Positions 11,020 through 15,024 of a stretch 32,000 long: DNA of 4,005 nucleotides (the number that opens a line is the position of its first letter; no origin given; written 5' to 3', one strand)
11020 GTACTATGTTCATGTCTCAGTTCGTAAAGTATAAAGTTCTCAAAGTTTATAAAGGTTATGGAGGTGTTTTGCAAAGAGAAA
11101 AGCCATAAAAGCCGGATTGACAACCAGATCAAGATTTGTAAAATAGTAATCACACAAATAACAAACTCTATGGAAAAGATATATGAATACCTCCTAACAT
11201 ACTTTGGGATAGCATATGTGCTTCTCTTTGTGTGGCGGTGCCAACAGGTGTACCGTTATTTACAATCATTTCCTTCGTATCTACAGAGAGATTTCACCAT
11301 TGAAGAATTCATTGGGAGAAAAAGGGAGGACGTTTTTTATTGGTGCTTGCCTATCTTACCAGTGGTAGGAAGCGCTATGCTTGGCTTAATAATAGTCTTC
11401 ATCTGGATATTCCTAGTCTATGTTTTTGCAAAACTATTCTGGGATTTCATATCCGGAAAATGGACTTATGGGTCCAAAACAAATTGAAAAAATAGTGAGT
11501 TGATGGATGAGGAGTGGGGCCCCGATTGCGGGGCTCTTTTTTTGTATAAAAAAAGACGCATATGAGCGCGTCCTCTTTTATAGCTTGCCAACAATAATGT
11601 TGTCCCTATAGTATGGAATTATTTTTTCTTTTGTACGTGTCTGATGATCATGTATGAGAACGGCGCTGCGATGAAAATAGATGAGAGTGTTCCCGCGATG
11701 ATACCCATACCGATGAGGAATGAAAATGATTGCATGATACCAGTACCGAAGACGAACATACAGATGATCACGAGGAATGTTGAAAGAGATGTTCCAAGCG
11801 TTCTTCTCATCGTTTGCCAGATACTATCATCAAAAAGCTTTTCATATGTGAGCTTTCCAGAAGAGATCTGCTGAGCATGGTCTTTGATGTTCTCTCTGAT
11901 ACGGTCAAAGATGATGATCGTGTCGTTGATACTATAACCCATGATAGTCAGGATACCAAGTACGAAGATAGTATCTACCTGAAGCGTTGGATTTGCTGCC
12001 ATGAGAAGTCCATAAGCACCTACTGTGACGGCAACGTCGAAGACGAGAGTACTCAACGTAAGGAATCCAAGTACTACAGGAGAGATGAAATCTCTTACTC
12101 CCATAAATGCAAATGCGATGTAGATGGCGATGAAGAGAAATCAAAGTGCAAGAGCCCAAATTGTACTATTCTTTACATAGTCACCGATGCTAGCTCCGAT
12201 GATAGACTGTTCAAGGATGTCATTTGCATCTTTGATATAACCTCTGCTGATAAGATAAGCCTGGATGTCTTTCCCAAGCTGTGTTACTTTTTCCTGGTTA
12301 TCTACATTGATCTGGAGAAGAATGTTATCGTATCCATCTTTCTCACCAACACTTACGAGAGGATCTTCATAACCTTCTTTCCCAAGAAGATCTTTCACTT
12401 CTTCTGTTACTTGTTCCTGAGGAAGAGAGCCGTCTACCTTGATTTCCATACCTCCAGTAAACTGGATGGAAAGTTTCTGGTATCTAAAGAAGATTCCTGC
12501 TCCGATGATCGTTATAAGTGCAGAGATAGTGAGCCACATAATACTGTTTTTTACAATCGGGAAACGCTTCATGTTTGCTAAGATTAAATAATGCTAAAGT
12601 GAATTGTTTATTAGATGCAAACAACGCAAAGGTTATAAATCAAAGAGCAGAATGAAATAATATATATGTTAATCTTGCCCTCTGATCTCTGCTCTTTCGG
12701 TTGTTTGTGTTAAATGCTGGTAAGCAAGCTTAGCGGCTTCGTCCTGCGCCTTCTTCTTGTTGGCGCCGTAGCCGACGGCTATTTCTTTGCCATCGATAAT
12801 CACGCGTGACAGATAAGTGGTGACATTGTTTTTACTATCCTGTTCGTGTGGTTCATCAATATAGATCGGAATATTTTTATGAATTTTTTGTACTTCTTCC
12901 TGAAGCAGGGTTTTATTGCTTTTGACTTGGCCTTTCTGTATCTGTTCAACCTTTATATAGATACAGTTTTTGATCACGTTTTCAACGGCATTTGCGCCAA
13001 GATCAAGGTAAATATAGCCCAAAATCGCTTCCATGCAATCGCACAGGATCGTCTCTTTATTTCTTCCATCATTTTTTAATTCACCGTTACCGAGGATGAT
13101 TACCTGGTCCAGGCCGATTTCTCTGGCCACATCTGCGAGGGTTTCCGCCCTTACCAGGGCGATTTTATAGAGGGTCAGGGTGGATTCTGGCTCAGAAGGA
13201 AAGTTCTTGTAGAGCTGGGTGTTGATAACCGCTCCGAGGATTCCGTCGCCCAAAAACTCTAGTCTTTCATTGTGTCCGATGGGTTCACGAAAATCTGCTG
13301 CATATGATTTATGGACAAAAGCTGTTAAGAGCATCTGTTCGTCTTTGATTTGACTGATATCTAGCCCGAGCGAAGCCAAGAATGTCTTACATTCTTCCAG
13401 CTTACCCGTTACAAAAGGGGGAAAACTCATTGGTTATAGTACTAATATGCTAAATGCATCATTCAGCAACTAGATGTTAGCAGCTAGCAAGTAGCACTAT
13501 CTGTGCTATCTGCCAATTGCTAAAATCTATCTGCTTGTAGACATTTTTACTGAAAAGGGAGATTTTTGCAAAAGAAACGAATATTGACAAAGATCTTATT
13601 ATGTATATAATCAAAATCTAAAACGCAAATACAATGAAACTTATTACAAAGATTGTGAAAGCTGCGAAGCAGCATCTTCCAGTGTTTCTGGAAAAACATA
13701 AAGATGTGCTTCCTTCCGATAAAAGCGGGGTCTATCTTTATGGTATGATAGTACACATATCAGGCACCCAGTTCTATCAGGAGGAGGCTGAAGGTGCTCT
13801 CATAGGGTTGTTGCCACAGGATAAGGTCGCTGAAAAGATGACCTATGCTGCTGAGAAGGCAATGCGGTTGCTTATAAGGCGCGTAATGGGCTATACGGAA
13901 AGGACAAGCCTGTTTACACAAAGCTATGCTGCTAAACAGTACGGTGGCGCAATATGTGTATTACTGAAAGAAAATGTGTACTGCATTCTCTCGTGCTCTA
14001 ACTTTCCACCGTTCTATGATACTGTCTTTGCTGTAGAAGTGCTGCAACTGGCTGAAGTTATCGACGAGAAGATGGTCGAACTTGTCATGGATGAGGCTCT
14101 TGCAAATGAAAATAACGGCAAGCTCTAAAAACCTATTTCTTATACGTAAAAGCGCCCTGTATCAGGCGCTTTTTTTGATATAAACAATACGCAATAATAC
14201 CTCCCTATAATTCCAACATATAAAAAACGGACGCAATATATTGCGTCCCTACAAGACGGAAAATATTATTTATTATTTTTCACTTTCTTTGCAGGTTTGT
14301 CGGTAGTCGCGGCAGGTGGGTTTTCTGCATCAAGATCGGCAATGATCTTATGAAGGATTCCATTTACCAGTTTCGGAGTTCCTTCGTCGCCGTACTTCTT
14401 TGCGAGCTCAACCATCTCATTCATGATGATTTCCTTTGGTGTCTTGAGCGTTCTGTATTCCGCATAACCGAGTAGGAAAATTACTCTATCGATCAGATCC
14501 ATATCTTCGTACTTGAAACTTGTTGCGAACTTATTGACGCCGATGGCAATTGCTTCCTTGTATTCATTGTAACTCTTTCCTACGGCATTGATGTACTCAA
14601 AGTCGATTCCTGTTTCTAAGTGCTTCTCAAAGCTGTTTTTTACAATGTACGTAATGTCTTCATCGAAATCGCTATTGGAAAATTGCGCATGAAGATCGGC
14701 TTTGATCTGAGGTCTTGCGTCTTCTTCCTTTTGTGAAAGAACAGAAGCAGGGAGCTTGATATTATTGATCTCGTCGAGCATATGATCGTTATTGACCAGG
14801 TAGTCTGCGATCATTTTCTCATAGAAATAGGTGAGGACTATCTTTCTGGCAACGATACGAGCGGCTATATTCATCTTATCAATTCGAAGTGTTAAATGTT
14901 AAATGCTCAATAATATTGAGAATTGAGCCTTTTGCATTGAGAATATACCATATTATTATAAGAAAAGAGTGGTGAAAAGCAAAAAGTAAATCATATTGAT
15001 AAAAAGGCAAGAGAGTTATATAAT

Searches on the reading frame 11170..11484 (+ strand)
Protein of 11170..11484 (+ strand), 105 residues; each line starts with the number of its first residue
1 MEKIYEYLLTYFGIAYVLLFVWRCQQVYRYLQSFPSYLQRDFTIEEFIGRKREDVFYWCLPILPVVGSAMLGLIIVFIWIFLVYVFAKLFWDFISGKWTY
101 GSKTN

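Call 80: search_protein_families(library=pfam, max_evalue=0.01, proteins=[window:11170-11484:+])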
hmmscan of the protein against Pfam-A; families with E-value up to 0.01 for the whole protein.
seq(105 aa): 0 families
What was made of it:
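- Tried and rejected: Cassette proteins of relatives also gave nothing (call 80).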

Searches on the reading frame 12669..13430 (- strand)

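Call 8: search_protein_families(library=pfam, max_evalue=1, proteins=[window:12669-13430:-])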
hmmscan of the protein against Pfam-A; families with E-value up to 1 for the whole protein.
window:12669-13430:- (253 aa): 5 families
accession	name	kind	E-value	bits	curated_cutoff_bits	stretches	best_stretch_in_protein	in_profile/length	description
PF14622.11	Ribonucleas_3_3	-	1.8e-31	109.4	35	1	30-157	1-124/128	Ribonuclease-III-like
PF00636.31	Ribonuclease_3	-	3e-22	79.8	27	1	55-145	1-102/102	Ribonuclease III domain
PF00035.32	dsrm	-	1.6e-10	41.8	23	1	173-240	2-66/66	Double-stranded RNA binding motif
PF22935.1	RM44_endonuclase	-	2.9e-08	34.3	27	1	30-138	19-137/139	Large ribosomal subunit protein mL44, endonuclease domain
PF24995.1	DSRM_2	-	0.017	16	27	1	204-240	41-77/79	dsRNA binding domain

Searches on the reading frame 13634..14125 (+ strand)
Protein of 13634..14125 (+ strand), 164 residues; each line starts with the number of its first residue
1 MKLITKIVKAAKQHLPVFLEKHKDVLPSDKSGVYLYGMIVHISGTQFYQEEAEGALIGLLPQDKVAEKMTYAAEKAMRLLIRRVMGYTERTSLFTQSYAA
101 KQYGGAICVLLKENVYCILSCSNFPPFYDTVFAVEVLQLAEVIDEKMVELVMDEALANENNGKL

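Call 8: search_protein_families(library=pfam, max_evalue=1, proteins=[window:13634-14125:+])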
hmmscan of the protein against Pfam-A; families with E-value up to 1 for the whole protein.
window:13634-14125:+ (164 aa): 0 families

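Call 9: search_protein_families(library=ncbifam, max_evalue=1, proteins=[window:13634-14125:+])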
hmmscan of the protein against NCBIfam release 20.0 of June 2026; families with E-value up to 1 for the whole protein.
window:13634-14125:+ (164 aa): 1 family
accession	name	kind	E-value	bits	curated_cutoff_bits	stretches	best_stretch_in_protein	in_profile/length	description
NF002754.0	PRK02797.1-3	equivalog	0.11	11.6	639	1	97-148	270-321/359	TDP-N-acetylfucosamine:lipid II N-acetylfucosaminyltransferase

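Call 49: search_protein_families(library=phrogs, max_evalue=0.1, proteins=[window:13634-14125:+])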
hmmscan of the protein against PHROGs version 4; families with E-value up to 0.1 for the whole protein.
window:13634-14125:+ (164 aa): 0 families

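Call 50: search_protein_families(library=padloc, max_evalue=0.1, proteins=[window:13634-14125:+])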
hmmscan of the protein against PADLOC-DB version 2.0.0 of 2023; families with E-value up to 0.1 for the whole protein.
window:13634-14125:+ (164 aa): 0 families

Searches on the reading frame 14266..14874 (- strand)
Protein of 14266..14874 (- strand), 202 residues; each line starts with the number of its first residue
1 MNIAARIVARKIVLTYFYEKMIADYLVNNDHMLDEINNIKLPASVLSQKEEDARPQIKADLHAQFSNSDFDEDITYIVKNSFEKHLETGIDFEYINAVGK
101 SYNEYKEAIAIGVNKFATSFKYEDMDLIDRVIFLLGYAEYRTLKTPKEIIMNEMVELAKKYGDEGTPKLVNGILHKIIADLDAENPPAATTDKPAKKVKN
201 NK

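Call 8: search_protein_families(library=pfam, max_evalue=1, proteins=[window:14266-14874:-])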
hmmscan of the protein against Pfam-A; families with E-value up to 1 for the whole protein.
window:14266-14874:- (202 aa): 1 family
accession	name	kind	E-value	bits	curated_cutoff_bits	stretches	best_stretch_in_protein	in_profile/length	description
PF01029.23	NusB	-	1.6e-16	61.4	23.1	1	70-178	23-132/133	NusB family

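Call 27: find_encoding_contigs(protein=window:14266-14871:-, flank=6000, max_places=10)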
Protein window:14266-14871:- (201 aa): no gene with exactly this product is on record in the collection.

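Call 29: find_encoding_contigs(protein=window:14269-14874:-, flank=6000, max_places=10)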
Protein window:14269-14874:- (202 aa): 4 contigs read that carry it; 3 places shown.
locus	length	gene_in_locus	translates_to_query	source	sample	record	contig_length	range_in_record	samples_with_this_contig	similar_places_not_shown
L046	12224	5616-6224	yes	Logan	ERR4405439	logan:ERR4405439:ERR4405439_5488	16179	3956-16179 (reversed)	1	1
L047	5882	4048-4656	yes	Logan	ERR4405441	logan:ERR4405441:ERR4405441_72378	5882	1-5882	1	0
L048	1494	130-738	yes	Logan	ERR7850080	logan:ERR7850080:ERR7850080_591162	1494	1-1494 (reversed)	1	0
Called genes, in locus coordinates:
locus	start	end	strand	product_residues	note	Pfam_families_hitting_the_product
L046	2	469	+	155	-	?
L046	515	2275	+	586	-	PF05000:RNA_pol_Rpb1_4, PF04998:RNA_pol_Rpb1_5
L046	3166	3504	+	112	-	-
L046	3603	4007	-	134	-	-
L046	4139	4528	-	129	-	-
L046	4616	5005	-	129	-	-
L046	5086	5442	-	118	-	-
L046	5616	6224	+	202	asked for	PF01029:NusB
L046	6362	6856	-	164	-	-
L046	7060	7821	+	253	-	PF22935:RM44_endonuclase (weak), PF14622:Ribonucleas_3_3, PF00636:Ribonuclease_3, PF00035:dsrm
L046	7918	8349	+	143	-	-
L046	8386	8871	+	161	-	PF02355:SecD_SecF_C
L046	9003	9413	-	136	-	-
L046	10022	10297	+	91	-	-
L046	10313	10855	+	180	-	PF02875:Mur_ligase_C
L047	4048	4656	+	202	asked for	PF01029:NusB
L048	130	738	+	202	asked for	PF01029:NusB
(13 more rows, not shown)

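Call 45: find_related_loci(query=window:14269-14874:-, collection=metagenome_contigs, flank=5000)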
Query window:14269-14874:- (202 aa) in metagenome_contigs; peptide patterns used: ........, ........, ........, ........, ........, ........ (x = any residue, [..] = any of these).
141 stretches matched a pattern; 2 encode a relative of the query (tblastn E <= 1e-3); 2 distinct loci.
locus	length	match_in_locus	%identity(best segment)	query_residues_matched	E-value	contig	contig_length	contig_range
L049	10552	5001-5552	89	1-184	4e-111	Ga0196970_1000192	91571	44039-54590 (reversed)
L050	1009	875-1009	91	1-45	1e-22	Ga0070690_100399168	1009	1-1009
